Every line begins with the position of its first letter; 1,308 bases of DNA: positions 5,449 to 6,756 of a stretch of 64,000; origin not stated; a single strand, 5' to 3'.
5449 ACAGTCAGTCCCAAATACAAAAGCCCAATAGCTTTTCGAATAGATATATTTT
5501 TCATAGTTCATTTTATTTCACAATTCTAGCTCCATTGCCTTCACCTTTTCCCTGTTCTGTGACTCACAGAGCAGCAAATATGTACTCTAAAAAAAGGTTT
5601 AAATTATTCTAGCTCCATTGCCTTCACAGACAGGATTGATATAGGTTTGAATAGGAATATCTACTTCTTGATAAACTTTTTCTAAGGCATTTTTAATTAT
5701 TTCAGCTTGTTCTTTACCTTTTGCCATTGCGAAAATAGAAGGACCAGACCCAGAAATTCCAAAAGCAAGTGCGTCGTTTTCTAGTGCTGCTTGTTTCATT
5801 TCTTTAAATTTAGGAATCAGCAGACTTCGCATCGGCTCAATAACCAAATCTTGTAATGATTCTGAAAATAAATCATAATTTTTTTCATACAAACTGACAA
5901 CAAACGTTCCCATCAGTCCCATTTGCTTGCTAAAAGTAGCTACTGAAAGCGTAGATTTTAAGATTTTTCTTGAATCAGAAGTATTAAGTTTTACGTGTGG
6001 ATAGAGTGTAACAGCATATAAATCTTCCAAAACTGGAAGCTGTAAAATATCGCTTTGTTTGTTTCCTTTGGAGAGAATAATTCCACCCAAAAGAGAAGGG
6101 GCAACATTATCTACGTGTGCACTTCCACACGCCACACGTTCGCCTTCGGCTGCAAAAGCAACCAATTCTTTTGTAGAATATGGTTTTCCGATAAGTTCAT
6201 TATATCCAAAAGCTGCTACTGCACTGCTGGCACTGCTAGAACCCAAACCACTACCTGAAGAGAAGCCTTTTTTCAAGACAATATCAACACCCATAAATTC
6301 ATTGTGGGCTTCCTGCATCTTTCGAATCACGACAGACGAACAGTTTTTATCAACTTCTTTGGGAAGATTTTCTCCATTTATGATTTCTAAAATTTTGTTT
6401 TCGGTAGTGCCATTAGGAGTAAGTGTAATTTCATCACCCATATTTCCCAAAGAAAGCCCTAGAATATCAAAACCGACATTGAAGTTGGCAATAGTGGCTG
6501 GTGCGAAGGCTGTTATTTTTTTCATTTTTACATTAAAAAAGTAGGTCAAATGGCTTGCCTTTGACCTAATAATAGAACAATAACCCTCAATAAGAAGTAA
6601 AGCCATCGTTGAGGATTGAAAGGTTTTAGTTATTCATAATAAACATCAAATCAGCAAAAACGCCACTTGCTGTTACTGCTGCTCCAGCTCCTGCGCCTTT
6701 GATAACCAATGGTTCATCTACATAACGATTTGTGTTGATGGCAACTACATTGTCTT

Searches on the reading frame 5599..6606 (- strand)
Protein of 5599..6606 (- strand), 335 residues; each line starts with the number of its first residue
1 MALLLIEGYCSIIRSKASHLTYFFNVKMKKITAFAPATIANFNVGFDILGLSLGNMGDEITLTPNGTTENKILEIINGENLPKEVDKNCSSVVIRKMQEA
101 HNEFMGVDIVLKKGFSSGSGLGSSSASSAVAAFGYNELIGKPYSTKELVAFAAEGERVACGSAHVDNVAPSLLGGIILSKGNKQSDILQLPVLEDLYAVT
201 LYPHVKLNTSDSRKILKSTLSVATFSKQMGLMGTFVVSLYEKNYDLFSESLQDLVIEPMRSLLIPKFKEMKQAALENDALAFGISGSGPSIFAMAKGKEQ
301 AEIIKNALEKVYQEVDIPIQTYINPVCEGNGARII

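Call 8: search_protein_families(library=pfam, proteins=[window:5599-6606:-])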
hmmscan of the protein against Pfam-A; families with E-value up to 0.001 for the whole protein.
window:5599-6606:- (335 aa): 3 families
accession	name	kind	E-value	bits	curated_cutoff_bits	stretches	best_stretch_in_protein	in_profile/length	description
PF00288.32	GHMP_kinases_N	-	1.1e-15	58.1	22.3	1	93-175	6-87/87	GHMP kinases N terminal domain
PF08544.19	GHMP_kinases_C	-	1.4e-13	51.4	21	1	237-312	3-83/85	GHMP kinases C terminal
PF22700.2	MVD-like_N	-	7.4e-06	26.1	27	1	60-163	37-139/157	Diphosphomevalonate decarboxylase-like N-terminal domain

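Call 26: find_homologous_proteins(query=window:5599-6606:-, max_evalue=1e-30)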
Query window:5599-6606:- (335 aa): 6634 proteins with E <= 1e-30 among 8000 candidates; the best 120 are listed.
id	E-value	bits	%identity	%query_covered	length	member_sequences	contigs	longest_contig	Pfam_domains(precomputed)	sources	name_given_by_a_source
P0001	2.1e-184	630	95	92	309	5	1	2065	PF00288.33,PF08544.19,PF22700.3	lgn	-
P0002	2.0e-182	623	91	93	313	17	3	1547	PF00288.33,PF08544.19,PF22700.3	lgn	-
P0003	2.3e-175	600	89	92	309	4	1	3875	PF00288.33,PF08544.19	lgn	-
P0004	5.9e-174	595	88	92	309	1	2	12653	PF00288.33,PF08544.19,PF22700.3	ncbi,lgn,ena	-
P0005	2.4e-173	593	88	92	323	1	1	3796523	PF00288.33,PF08544.19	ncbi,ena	-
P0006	2.2e-141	488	72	92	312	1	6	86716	PF00288.33,PF08544.19,PF22700.3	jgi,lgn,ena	-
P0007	5.8e-141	487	71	92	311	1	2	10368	PF00288.33,PF08544.19,PF22700.3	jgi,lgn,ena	-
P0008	8.0e-141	487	72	92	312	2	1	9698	PF00288.33,PF08544.19,PF22700.3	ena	-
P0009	1.1e-140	486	70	92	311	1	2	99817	PF00288.33,PF08544.19,PF22700.3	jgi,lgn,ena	-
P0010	1.3e-140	486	71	92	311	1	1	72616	PF00288.33,PF08544.19,PF22700.3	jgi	-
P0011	1.6e-140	486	73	92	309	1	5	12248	PF00288.33,PF08544.19,PF22700.3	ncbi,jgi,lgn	ncbi:MAG: homoserine kinase [Ulvibacter sp.]|jgi:homoserine kinase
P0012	1.9e-140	485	71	92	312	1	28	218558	PF00288.33,PF08544.19,PF22700.3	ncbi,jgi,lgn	ncbi:MAG: homoserine kinase [Cryomorphaceae bacterium]|jgi:homoserine kinase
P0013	4.1e-140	484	71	92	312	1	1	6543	PF00288.33,PF08544.19,PF22700.3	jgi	jgi:homoserine kinase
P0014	1.2e-139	483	71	92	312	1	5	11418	PF00288.33,PF08544.19,PF22700.3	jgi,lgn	jgi:homoserine kinase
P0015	1.4e-139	483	70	92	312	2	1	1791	PF00288.33,PF08544.19,PF22700.3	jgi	jgi:homoserine kinase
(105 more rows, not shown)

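Call 28: find_encoding_contigs(protein=P0005, flank=10000, max_places=4)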
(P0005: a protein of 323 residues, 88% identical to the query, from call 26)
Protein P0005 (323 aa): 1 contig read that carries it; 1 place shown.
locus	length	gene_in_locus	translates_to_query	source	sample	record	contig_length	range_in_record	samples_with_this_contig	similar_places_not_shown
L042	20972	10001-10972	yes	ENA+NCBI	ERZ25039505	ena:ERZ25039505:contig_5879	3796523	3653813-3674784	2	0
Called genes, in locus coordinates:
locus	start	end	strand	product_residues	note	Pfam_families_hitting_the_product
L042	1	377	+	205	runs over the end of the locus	-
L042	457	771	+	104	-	-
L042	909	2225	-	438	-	PF00270:DEAD, PF04851:ResIII, PF00271:Helicase_C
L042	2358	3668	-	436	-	PF13562:NTP_transf_4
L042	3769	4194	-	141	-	-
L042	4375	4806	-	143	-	-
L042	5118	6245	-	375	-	PF16125:DUF4837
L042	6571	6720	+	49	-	-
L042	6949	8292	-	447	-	PF02113:Peptidase_S13, PF13354:Beta-lactamase2 (faint)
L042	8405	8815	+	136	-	PF08281:Sigma70_r4_2 (weak)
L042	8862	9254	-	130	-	PF02537:CRCB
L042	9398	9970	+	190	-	-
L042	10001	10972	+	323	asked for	PF00288:GHMP_kinases_N, PF08544:GHMP_kinases_C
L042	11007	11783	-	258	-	-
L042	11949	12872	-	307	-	PF01209:Ubie_methyltran, PF01135:PCMT, PF13489:Methyltransf_23, PF01728:FtsJ (weak), PF13847:Methyltransf_31, PF08241:Methyltransf_11, PF08242:Methyltransf_12, PF13649:Methyltransf_25, +5 more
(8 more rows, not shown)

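Call 29: find_encoding_contigs(protein=P0004, flank=10000, max_places=4)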
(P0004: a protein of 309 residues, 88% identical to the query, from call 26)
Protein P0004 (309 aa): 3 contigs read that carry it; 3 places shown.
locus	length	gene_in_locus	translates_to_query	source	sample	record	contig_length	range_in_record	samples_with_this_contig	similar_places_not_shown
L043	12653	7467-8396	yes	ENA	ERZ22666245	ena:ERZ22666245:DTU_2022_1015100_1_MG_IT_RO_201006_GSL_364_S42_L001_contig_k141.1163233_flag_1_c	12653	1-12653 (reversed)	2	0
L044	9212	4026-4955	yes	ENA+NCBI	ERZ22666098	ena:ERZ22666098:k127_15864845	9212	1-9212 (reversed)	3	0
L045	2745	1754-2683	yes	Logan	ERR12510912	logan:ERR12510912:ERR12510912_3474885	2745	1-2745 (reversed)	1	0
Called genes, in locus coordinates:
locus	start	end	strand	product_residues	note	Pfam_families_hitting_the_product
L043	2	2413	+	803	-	?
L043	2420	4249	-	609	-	PF13424:TPR_12 (faint)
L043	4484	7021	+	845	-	PF00696:AA_kinase, PF22468:ACT_9, PF01842:ACT, PF13840:ACT_7, PF22468:ACT_9, PF03447:NAD_binding_3, PF00742:Homoserine_dh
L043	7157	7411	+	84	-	-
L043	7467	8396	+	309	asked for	PF22700:MVD-like_N (faint), PF00288:GHMP_kinases_N, PF08544:GHMP_kinases_C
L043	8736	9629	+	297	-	PF01738:DLH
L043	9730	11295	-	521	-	-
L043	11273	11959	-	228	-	PF07638:Sigma70_ECF (weak), PF04542:Sigma70_r2, PF04545:Sigma70_r4 (weak), PF08281:Sigma70_r4_2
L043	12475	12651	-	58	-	?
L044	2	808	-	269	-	?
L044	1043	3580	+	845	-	PF00696:AA_kinase, PF22468:ACT_9, PF01842:ACT, PF13840:ACT_7, PF22468:ACT_9, PF03447:NAD_binding_3, PF00742:Homoserine_dh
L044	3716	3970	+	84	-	-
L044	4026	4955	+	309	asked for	PF22700:MVD-like_N (faint), PF00288:GHMP_kinases_N, PF08544:GHMP_kinases_C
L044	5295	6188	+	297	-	PF01738:DLH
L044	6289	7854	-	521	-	-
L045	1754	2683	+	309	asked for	PF22700:MVD-like_N (faint), PF00288:GHMP_kinases_N, PF08544:GHMP_kinases_C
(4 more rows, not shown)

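Call 31: find_encoding_contigs(protein=P0001, flank=10000, max_places=6)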
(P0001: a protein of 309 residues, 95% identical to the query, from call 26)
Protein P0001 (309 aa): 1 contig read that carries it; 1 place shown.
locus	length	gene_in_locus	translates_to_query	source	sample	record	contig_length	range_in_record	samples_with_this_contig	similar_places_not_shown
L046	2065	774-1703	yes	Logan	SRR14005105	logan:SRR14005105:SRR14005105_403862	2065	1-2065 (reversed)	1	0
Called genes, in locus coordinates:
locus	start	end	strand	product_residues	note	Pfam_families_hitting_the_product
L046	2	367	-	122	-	?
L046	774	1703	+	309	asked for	PF22700:MVD-like_N (weak), PF00288:GHMP_kinases_N, PF08544:GHMP_kinases_C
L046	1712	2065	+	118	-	?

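Call 32: find_encoding_contigs(protein=P0002, flank=10000, max_places=6)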
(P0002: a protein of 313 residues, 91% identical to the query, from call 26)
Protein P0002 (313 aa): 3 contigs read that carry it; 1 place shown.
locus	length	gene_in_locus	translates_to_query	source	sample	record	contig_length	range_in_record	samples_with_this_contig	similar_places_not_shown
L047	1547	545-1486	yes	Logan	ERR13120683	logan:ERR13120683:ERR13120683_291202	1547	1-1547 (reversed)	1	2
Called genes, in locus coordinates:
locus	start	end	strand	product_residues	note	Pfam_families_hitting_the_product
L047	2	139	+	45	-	?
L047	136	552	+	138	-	PF01850:PIN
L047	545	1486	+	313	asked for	PF22700:MVD-like_N (weak), PF00288:GHMP_kinases_N, PF08544:GHMP_kinases_C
